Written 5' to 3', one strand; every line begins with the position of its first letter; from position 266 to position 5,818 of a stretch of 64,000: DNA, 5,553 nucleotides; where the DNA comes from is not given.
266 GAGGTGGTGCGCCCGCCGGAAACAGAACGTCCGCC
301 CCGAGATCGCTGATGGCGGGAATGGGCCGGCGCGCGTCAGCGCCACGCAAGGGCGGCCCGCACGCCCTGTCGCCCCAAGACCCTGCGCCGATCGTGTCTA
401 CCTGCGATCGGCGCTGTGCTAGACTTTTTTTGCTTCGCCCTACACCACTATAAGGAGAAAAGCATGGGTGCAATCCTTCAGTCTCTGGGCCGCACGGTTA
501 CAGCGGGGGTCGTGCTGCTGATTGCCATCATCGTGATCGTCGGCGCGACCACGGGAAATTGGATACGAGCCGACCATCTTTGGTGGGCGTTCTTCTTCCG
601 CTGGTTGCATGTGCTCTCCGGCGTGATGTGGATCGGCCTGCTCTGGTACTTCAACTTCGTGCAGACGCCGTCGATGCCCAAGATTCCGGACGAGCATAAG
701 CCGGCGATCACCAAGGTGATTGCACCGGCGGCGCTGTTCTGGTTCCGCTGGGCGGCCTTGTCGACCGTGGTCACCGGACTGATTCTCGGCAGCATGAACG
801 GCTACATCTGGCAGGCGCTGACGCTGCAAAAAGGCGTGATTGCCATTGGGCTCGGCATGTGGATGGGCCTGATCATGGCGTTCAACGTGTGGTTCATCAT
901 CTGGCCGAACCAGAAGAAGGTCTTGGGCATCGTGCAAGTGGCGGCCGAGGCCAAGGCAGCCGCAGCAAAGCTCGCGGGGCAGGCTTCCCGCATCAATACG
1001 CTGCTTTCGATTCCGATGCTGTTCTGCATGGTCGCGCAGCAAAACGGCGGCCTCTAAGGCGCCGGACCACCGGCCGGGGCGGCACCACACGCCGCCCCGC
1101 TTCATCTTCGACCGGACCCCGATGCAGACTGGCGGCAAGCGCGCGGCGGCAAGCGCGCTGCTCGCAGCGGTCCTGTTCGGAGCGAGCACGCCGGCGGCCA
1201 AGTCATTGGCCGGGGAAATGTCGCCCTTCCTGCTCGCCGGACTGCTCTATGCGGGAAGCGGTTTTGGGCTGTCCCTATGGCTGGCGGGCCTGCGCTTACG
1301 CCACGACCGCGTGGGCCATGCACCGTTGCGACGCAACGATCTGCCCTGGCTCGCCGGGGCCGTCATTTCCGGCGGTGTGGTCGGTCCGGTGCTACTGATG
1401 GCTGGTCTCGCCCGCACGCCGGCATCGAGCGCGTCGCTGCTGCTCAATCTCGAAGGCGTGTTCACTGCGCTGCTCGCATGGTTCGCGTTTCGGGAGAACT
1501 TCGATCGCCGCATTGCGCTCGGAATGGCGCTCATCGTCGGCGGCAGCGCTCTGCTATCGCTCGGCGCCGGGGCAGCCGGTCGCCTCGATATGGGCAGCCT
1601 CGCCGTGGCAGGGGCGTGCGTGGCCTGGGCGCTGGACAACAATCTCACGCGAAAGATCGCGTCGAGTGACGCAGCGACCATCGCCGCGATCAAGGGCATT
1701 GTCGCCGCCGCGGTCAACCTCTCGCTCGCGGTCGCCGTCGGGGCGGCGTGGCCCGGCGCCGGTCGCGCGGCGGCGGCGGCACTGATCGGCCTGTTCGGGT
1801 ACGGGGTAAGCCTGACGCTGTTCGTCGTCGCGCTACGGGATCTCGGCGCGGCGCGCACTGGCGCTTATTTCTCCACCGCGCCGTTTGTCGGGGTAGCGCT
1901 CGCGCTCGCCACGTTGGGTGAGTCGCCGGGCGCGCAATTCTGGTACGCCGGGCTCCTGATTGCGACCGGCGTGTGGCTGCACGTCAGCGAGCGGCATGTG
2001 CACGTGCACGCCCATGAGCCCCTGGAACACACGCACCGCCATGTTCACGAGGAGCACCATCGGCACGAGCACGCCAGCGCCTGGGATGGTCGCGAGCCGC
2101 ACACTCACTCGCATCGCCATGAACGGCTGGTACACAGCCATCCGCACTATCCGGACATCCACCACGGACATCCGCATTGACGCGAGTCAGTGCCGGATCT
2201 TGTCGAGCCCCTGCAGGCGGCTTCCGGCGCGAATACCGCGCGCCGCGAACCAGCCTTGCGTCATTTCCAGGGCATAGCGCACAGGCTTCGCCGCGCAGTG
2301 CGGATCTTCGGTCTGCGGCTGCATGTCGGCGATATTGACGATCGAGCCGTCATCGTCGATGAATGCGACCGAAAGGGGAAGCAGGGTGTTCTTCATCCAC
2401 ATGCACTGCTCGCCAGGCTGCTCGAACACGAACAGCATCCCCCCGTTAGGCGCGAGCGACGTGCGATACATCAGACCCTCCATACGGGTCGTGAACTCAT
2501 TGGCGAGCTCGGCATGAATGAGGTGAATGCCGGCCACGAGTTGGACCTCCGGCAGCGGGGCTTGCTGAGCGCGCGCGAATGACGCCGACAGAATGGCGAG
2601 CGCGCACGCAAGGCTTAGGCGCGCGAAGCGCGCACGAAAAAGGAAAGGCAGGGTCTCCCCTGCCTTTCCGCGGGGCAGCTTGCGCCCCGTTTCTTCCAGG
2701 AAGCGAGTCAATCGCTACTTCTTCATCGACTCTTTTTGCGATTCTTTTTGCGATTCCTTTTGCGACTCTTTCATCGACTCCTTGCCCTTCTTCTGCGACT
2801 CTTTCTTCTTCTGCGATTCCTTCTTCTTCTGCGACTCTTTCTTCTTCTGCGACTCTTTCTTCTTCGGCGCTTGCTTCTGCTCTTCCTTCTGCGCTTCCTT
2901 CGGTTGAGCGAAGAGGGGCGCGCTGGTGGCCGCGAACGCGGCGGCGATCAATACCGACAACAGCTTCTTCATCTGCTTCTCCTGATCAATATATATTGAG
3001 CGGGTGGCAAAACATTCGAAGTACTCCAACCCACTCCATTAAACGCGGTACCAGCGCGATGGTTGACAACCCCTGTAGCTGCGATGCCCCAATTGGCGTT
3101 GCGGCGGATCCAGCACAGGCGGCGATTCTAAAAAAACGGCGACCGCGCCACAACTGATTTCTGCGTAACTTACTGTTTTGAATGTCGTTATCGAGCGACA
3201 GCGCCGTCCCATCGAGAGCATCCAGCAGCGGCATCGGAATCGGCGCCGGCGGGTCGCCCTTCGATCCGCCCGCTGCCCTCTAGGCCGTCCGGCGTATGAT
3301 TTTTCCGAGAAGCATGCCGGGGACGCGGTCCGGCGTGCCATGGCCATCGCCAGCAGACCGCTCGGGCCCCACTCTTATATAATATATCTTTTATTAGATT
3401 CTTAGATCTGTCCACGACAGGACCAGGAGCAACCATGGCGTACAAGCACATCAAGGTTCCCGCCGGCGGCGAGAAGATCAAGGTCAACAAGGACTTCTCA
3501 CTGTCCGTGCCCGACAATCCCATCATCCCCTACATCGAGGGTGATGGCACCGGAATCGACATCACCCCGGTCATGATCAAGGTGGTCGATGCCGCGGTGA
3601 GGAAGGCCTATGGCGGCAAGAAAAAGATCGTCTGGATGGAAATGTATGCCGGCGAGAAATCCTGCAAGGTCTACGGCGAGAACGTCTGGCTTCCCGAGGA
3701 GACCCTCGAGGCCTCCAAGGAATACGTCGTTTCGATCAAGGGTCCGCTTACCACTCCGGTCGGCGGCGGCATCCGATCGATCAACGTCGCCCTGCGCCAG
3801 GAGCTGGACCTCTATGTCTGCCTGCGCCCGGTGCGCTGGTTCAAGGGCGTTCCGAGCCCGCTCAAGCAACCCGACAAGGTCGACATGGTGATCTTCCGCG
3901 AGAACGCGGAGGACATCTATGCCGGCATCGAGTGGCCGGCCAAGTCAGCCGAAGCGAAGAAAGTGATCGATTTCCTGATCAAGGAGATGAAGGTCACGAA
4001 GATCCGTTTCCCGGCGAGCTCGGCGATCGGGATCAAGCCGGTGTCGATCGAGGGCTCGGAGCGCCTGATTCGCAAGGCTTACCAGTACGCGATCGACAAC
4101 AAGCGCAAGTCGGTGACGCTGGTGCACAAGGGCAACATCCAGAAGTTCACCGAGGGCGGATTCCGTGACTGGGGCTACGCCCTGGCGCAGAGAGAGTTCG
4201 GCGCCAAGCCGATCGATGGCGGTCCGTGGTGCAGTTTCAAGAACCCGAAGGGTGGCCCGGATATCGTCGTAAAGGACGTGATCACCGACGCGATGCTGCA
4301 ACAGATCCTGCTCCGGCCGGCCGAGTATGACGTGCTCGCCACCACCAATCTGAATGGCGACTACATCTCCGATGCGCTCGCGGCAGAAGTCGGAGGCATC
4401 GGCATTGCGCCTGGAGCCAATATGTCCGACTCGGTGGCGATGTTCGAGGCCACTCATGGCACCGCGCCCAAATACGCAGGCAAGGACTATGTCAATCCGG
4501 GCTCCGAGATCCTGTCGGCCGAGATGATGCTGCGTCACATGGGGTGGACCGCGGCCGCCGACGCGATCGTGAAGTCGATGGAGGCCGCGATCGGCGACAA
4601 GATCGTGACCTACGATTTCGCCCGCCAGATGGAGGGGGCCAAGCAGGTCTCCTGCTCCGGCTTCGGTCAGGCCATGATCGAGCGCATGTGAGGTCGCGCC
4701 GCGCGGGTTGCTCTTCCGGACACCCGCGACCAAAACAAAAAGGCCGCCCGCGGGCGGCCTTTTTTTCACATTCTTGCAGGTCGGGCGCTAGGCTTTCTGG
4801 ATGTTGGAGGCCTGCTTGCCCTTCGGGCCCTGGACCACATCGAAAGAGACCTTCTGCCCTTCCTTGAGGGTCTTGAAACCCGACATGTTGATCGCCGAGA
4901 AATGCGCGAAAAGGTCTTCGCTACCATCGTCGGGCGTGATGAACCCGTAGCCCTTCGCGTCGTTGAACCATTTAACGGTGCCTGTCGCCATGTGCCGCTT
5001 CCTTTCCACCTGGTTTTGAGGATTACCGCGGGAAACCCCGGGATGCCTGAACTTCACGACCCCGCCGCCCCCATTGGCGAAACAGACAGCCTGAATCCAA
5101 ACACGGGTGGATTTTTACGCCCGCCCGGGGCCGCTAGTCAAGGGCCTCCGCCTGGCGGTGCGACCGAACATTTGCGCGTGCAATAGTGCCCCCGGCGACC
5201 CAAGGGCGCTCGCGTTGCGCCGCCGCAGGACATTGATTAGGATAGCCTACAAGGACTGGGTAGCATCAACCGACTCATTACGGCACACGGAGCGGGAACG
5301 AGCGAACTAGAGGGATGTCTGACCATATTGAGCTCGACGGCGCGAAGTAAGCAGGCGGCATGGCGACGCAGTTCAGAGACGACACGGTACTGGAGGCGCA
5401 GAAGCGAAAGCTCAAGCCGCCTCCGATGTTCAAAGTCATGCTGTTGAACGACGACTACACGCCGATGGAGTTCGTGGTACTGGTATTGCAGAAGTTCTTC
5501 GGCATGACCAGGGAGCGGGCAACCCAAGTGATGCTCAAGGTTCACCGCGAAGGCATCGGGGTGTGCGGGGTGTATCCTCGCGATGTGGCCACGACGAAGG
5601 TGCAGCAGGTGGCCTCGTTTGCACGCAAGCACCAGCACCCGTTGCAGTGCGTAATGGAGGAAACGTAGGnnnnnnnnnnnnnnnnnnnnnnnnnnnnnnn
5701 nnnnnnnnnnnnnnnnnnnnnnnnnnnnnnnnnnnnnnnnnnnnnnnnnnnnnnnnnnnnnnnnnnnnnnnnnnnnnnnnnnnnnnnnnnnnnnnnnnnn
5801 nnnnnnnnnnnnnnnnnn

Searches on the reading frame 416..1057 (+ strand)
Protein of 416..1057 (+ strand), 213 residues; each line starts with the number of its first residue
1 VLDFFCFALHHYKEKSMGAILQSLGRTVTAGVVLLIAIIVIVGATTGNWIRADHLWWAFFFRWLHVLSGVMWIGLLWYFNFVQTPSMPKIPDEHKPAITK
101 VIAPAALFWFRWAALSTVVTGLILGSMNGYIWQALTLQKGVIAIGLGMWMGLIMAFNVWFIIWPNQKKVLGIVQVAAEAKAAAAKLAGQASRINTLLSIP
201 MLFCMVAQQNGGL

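Call 43: search_protein_families(library=pfam, proteins=[window:416-1057:+], max_evalue=0.00001)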
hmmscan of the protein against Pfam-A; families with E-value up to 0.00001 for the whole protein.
window:416-1057:+ (213 aa): 1 family
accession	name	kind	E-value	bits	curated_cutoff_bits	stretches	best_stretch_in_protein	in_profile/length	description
PF06181.16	Urate_ox_N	-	2.8e-15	57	26.9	1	144-208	174-238/295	Urate oxidase N-terminal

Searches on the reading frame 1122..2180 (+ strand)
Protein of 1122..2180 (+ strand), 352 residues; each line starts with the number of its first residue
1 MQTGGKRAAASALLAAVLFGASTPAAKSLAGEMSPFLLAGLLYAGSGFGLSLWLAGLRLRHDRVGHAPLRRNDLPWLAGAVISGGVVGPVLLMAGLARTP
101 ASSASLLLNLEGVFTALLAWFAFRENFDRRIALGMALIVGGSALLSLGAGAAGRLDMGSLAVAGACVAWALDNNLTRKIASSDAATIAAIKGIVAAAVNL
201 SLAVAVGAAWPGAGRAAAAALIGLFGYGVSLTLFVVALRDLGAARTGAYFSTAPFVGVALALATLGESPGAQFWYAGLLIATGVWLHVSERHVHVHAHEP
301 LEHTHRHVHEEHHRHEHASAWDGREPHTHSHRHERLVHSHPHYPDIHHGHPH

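Call 43: search_protein_families(library=pfam, proteins=[window:1122-2180:+], max_evalue=0.00001)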
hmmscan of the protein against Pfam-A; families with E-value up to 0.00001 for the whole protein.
window:1122-2180:+ (352 aa): 1 family
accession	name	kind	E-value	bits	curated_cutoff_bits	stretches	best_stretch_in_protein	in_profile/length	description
PF00892.27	EamA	-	3.8e-28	98.9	28.2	2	9-146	4-134/135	EamA-like transporter family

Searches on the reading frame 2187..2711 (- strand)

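Call 43: search_protein_families(library=pfam, proteins=[window:2187-2711:-], max_evalue=0.00001)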
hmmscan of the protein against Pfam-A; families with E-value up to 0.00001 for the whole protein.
window:2187-2711:- (174 aa): 1 family
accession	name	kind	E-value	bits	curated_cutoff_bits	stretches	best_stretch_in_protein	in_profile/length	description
PF02643.20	DUF192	-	2.9e-33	114.3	27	1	65-167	1-95/96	Uncharacterized ACR, COG1430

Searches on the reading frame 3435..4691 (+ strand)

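Call 43: search_protein_families(library=pfam, proteins=[window:3435-4691:+], max_evalue=0.00001)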
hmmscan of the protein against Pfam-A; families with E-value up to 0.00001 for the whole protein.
window:3435-4691:+ (418 aa): 1 family
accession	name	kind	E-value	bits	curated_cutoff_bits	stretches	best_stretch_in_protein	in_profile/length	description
PF00180.25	Iso_dh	-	1.3e-88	298.1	27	1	31-413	2-347/348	Isocitrate/isopropylmalate dehydrogenase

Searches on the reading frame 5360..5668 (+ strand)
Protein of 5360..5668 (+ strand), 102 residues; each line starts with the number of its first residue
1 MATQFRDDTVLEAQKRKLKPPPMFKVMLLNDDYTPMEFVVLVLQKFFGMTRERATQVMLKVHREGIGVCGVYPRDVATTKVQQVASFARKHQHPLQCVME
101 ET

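Call 43: search_protein_families(library=pfam, proteins=[window:5360-5668:+], max_evalue=0.00001)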
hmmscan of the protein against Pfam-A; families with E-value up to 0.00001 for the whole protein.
window:5360-5668:+ (102 aa): 1 family
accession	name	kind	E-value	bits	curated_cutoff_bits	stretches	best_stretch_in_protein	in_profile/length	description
PF02617.22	ClpS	-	1.4e-36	124.6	23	1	19-97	1-79/80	ATP-dependent Clp protease adaptor protein ClpS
